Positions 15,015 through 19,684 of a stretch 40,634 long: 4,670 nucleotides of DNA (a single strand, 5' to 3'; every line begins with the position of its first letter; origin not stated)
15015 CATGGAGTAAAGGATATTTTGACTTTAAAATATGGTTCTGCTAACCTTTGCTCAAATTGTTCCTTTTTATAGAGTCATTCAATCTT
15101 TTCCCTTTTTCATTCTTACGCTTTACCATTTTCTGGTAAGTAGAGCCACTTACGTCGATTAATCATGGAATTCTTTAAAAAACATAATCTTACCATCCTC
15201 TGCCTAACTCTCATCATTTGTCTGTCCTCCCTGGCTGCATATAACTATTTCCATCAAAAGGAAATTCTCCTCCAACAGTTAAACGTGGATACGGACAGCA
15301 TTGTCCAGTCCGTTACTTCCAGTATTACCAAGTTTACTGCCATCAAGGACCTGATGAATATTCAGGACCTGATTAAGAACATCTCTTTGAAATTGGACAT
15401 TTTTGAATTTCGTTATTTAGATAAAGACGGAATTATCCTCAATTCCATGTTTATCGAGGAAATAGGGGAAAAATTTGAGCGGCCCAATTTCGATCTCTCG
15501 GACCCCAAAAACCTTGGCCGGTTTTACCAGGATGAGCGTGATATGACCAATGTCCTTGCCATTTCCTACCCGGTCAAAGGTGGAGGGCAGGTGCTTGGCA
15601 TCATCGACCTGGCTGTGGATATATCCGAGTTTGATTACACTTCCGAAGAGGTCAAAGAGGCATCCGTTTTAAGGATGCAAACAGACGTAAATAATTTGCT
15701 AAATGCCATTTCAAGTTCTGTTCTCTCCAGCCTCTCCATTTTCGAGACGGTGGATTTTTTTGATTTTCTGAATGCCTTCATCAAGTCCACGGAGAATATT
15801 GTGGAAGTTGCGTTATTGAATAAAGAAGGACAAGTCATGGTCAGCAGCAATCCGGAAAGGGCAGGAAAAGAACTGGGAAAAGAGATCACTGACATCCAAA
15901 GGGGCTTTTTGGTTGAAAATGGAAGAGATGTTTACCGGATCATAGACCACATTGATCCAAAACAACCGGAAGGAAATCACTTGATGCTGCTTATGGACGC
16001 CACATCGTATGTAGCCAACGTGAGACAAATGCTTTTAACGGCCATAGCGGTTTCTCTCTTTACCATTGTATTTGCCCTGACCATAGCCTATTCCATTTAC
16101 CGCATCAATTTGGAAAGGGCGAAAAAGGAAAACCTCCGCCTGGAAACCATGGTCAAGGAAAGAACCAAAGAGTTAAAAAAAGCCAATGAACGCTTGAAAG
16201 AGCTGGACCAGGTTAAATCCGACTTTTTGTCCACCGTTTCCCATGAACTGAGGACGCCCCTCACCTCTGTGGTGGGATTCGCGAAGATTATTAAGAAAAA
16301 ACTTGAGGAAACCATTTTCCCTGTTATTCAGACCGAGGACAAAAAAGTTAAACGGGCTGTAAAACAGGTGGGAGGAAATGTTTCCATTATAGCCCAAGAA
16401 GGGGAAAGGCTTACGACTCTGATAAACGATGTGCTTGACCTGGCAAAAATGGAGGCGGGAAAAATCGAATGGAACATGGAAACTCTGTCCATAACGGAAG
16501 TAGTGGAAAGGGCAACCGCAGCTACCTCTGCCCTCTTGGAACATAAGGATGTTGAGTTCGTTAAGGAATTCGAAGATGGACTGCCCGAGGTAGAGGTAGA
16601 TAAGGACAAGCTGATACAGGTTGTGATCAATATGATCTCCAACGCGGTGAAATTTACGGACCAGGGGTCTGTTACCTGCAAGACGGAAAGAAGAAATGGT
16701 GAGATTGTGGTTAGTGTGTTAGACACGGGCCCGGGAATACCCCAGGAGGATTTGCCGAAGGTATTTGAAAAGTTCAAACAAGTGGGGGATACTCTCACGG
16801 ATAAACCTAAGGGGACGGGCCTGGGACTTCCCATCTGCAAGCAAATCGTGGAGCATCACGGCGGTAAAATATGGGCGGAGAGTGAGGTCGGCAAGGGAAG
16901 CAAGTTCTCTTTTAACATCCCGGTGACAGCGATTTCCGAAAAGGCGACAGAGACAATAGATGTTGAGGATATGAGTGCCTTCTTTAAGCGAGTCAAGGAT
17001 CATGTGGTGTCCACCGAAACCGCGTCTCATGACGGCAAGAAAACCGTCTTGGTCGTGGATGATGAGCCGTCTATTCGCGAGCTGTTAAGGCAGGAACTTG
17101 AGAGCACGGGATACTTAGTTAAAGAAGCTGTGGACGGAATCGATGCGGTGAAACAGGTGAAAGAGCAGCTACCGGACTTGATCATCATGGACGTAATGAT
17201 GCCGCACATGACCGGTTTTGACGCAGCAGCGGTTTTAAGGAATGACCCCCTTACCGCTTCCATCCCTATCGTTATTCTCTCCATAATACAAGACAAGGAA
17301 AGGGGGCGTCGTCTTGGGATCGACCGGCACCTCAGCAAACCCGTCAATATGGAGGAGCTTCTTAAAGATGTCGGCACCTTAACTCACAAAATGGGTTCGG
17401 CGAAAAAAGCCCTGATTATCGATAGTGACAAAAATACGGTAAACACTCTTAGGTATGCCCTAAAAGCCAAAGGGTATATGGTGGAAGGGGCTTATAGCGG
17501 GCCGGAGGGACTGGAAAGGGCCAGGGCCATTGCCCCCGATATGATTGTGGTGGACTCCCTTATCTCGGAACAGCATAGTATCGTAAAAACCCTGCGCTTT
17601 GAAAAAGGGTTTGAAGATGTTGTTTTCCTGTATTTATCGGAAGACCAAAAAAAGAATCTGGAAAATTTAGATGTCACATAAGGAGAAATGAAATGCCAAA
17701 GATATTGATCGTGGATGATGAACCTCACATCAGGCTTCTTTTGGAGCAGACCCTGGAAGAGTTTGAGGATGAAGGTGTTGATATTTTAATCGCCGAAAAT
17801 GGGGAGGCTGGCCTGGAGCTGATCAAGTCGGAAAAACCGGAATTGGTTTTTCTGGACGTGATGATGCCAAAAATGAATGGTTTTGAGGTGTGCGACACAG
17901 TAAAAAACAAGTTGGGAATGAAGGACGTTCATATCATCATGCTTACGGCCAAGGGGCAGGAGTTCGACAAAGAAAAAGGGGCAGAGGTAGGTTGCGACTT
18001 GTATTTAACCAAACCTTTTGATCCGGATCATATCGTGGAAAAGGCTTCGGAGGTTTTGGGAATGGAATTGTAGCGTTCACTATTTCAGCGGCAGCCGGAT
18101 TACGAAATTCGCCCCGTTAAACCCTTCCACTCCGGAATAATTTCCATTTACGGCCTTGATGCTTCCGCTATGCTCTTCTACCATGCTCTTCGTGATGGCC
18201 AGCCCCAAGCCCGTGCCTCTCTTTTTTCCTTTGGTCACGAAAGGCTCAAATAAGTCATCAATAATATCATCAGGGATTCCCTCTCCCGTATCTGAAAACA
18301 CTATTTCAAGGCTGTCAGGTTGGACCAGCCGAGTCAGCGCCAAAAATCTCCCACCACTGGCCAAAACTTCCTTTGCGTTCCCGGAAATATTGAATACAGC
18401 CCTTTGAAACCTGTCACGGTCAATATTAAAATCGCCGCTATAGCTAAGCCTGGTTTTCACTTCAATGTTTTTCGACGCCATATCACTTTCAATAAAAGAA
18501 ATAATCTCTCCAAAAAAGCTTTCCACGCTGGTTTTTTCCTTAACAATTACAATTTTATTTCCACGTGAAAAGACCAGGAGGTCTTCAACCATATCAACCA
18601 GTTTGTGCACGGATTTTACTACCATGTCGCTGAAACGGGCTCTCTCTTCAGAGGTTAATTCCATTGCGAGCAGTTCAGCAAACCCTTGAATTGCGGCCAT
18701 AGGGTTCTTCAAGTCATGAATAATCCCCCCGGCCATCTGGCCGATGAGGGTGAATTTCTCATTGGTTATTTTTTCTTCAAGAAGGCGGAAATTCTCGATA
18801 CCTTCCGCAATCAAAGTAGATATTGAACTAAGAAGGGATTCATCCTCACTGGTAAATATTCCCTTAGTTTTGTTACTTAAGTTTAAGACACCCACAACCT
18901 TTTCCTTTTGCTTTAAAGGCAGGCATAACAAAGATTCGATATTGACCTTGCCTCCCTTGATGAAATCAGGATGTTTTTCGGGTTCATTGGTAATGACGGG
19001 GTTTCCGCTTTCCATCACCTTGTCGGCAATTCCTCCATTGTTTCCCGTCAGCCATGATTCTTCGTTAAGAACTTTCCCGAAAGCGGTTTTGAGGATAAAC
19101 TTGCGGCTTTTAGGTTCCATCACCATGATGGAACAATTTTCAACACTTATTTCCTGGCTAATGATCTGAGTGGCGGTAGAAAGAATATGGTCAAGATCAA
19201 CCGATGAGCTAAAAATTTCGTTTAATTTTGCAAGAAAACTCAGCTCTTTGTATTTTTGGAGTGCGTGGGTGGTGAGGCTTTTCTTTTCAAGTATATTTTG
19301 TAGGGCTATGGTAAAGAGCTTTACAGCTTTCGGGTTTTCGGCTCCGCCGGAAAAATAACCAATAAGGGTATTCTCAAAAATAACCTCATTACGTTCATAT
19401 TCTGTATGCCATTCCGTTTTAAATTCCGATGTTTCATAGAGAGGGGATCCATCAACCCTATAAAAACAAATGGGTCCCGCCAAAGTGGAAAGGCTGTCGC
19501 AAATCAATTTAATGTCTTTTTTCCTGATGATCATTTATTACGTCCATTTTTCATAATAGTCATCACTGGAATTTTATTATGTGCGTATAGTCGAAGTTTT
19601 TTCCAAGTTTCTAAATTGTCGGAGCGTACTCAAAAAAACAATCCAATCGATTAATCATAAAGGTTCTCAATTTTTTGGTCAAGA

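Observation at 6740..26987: One extracytoplasmic sensor domain, three kinase outputs, each beside multihaem cytochrome or hydrogenase genes: candidate periplasmic redox/H2-sensing module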

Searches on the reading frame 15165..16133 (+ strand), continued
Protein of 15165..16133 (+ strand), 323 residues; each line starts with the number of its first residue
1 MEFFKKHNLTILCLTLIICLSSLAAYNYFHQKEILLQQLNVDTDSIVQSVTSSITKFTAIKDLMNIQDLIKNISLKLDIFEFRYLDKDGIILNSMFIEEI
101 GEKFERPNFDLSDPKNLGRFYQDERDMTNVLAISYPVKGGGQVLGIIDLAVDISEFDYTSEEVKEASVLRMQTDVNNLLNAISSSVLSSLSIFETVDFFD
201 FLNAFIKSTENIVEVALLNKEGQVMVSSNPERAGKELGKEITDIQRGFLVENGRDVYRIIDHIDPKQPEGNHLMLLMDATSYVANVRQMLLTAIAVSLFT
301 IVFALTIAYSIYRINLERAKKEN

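Call 72: search_protein_families(library=pfam, proteins=[P0192, P0194, P0195, P0200, P0203, P0205, P0208, P0209, P0210], max_evalue=0.0001)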
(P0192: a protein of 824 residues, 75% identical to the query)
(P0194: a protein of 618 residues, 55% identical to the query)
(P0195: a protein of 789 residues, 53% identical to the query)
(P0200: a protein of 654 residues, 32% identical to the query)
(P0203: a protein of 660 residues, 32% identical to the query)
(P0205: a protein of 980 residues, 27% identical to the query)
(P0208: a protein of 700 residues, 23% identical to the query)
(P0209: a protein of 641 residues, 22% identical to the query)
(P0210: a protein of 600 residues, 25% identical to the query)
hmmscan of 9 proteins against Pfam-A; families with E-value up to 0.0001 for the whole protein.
P0192 (824 aa): 5 families
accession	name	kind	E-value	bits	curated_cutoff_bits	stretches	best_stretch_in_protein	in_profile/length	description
PF02518.31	HATPase_c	-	4.2e-25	88.8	26.4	1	485-594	1-110/111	Histidine kinase-, DNA gyrase B-, and HSP90-like ATPase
PF00512.31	HisKA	-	1.2e-20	73.7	26.9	1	371-437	1-66/66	His Kinase A (phospho-acceptor) domain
PF00072.30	Response_reg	-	2.5e-20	73.2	30.2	1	621-728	2-108/111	Response regulator receiver domain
PF23846.1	Cache_WalK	-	6.8e-06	26.9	27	0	65-148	1-89/92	WalK sensor protein kinase Chache domain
PF02743.24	dCache_1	-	3.7e-05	23.8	45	0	178-244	45-107/240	Cache domain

P0194 (618 aa): 1 family
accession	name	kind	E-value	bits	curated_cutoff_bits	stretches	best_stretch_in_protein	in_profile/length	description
PF00015.26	MCPsignal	-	9.8e-48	162.7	34.6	1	403-586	2-171/172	Methyl-accepting chemotaxis protein (MCP) signalling domain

P0195 (789 aa): 2 families
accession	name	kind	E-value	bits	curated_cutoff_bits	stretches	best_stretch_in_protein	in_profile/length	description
PF02518.31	HATPase_c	-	1.2e-18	68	26.4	1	645-784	3-109/111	Histidine kinase-, DNA gyrase B-, and HSP90-like ATPase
PF01627.28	Hpt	-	1.6e-14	54.3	24.6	1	450-537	6-81/84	Hpt domain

P0200 (654 aa): 2 families
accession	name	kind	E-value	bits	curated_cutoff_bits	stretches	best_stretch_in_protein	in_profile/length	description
PF00015.26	MCPsignal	-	2.6e-35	122.2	34.6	1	443-619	9-171/172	Methyl-accepting chemotaxis protein (MCP) signalling domain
PF00672.30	HAMP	-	2.2e-06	28.3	25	1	321-371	2-51/53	HAMP domain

P0203 (660 aa): 4 families
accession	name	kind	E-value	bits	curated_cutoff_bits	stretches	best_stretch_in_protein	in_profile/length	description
PF00015.26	MCPsignal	-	5.9e-37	127.6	34.6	1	469-625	15-171/172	Methyl-accepting chemotaxis protein (MCP) signalling domain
PF00672.30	HAMP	-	9.2e-09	35.9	25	1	328-377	3-51/53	HAMP domain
PF23846.1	Cache_WalK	-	2.3e-05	25.2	27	0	63-142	6-89/92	WalK sensor protein kinase Chache domain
PF14827.12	dCache_3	-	7.1e-05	22.9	25.7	0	23-148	13-145/239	Double sensory domain of two-component sensor kinase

P0205 (980 aa): 6 families
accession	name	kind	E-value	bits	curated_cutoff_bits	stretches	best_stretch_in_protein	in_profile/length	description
PF02518.31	HATPase_c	-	2.4e-31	108.9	26.4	1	866-976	1-110/111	Histidine kinase-, DNA gyrase B-, and HSP90-like ATPase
PF00512.31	HisKA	-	2.5e-21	75.9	26.9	1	753-820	2-66/66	His Kinase A (phospho-acceptor) domain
PF00672.30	HAMP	-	8.7e-13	48.8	25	1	664-714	1-51/53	HAMP domain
PF23846.1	Cache_WalK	-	2.7e-12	47.4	27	1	395-480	1-90/92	WalK sensor protein kinase Chache domain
PF13435.11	Cytochrome_C554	-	4.4e-10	40.8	20.8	1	87-154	2-84/84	Cytochrome c554 and c-prime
PF14522.11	Cytochrome_C7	-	1.5e-05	25.1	24.8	0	145-199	12-67/67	Cytochrome c7 and related cytochrome c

P0208 (700 aa): 1 family
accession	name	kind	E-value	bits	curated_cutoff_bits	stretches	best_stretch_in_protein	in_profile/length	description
PF23846.1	Cache_WalK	-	2e-08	35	27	0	258-301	2-46/92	WalK sensor protein kinase Chache domain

P0209 (641 aa): 6 families
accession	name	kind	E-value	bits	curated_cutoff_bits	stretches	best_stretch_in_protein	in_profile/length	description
PF02518.31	HATPase_c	-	1.7e-28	99.7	26.4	1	527-635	2-109/111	Histidine kinase-, DNA gyrase B-, and HSP90-like ATPase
PF00512.31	HisKA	-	2.1e-18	66.6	26.9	1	415-480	1-65/66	His Kinase A (phospho-acceptor) domain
PF00672.30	HAMP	-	1.3e-13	51.5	25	1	322-370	3-51/53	HAMP domain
PF17203.10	sCache_3_2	-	5.9e-11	43.1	28.4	0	38-155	4-125/140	Single cache domain 3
PF23846.1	Cache_WalK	-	5.6e-08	33.6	27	0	71-154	2-90/92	WalK sensor protein kinase Chache domain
PF14501.12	HATPase_c_5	-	5.8e-06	26.6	22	1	531-624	6-93/102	GHKL domain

P0210 (600 aa): 3 families
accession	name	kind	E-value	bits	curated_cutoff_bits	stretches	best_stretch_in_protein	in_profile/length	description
PF02518.31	HATPase_c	-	3.4e-25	89.1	26.4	1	492-597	1-110/111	Histidine kinase-, DNA gyrase B-, and HSP90-like ATPase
PF00672.30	HAMP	-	7.2e-16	58.7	25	1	321-372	1-52/53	HAMP domain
PF00512.31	HisKA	-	1.3e-10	41.6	26.9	1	388-450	3-63/66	His Kinase A (phospho-acceptor) domain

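Call 75: find_encoding_contigs(protein=P0205, flank=8000, max_places=3)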
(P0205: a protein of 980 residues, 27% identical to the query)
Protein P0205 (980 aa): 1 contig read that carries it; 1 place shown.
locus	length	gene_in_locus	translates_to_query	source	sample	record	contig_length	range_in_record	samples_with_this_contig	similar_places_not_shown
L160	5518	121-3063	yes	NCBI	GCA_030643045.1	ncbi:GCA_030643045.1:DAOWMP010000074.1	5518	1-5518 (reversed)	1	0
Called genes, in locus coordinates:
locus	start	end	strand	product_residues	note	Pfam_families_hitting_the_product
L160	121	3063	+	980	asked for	PF13435:Cytochrome_C554, PF23846:Cache_WalK (weak), PF00672:HAMP, PF00512:HisKA, PF02518:HATPase_c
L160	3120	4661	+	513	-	PF00072:Response_reg, PF01590:GAF, PF13185:GAF_2, PF13492:GAF_3, PF13487:HD_5, PF01966:HD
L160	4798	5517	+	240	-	?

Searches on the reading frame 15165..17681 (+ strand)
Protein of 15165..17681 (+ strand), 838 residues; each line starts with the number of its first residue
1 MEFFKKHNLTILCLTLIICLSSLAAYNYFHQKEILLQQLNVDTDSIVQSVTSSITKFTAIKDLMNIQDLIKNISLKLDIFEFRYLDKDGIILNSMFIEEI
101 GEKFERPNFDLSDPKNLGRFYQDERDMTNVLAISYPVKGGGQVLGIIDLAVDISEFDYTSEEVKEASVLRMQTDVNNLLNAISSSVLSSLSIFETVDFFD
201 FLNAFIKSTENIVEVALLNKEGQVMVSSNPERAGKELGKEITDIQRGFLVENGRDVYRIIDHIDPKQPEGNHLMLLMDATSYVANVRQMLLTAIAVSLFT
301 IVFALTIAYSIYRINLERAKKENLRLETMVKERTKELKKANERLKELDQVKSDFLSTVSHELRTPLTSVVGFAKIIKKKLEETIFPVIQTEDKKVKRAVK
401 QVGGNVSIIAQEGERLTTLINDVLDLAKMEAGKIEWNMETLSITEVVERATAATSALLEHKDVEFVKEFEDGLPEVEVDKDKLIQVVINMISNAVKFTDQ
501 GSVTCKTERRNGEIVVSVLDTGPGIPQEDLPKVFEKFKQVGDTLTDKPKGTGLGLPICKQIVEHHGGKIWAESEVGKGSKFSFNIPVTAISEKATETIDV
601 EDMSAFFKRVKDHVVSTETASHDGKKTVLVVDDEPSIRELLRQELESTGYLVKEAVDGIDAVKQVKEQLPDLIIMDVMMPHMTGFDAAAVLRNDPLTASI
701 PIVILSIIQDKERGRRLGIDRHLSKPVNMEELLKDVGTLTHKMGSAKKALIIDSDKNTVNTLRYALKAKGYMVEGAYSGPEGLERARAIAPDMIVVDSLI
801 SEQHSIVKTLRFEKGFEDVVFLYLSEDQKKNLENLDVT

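Call 4: search_protein_families(library=pfam, proteins=[window:15165-17681:+], max_evalue=0.01)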
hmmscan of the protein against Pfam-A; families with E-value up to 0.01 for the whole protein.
window:15165-17681:+ (838 aa): 5 families
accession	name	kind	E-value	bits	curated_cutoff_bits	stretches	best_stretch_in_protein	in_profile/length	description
PF02518.31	HATPase_c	-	1.7e-31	109.4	26.4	1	479-588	2-110/111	Histidine kinase-, DNA gyrase B-, and HSP90-like ATPase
PF00072.30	Response_reg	-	1.2e-30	106.4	30.2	2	628-735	1-109/111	Response regulator receiver domain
PF00512.31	HisKA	-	2.9e-16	59.7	26.9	1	351-432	2-66/66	His Kinase A (phospho-acceptor) domain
PF13581.12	HATPase_c_2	-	9.1e-05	22.9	27.4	1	488-565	41-112/127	Histidine kinase-like ATPase domain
PF02743.24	dCache_1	-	0.0048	16.9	45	0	190-236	57-88/240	Cache domain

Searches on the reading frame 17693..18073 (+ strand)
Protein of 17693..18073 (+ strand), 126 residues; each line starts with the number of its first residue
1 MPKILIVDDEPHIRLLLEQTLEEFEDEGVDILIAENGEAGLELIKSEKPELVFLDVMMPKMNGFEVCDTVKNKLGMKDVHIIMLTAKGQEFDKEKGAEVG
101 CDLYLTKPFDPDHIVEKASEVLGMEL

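Call 37: search_protein_families(library=pfam, proteins=[window:17693-18073:+], max_evalue=0.1)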
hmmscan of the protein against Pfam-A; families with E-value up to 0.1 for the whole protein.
window:17693-18073:+ (126 aa): 2 families
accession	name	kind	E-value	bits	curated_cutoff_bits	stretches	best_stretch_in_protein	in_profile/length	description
PF00072.30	Response_reg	-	3.7e-29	101.6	30.2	1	4-117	1-109/111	Response regulator receiver domain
PF23198.2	PDE8A_N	-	0.097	13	29.6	0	28-94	34-100/147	PDE8A-like, N-terminal domain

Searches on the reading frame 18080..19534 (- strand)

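Call 37: search_protein_families(library=pfam, proteins=[window:18080-19534:-], max_evalue=0.1)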
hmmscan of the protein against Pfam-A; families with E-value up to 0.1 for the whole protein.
window:18080-19534:- (484 aa): 5 families
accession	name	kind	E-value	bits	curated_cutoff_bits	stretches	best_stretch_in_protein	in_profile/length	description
PF02518.31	HATPase_c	-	7.2e-17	62.3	26.4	1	372-483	2-109/111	Histidine kinase-, DNA gyrase B-, and HSP90-like ATPase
PF13185.12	GAF_2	-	2.3e-15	57.4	28.6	1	112-247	2-136/136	GAF domain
PF01590.32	GAF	-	4.2e-14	53.6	22.4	1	113-244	1-131/133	GAF domain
PF00512.31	HisKA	-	2.7e-13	50.2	26.9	1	265-325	3-63/66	His Kinase A (phospho-acceptor) domain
PF13492.12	GAF_3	-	1.7e-12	48.3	27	1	113-248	1-129/129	GAF domain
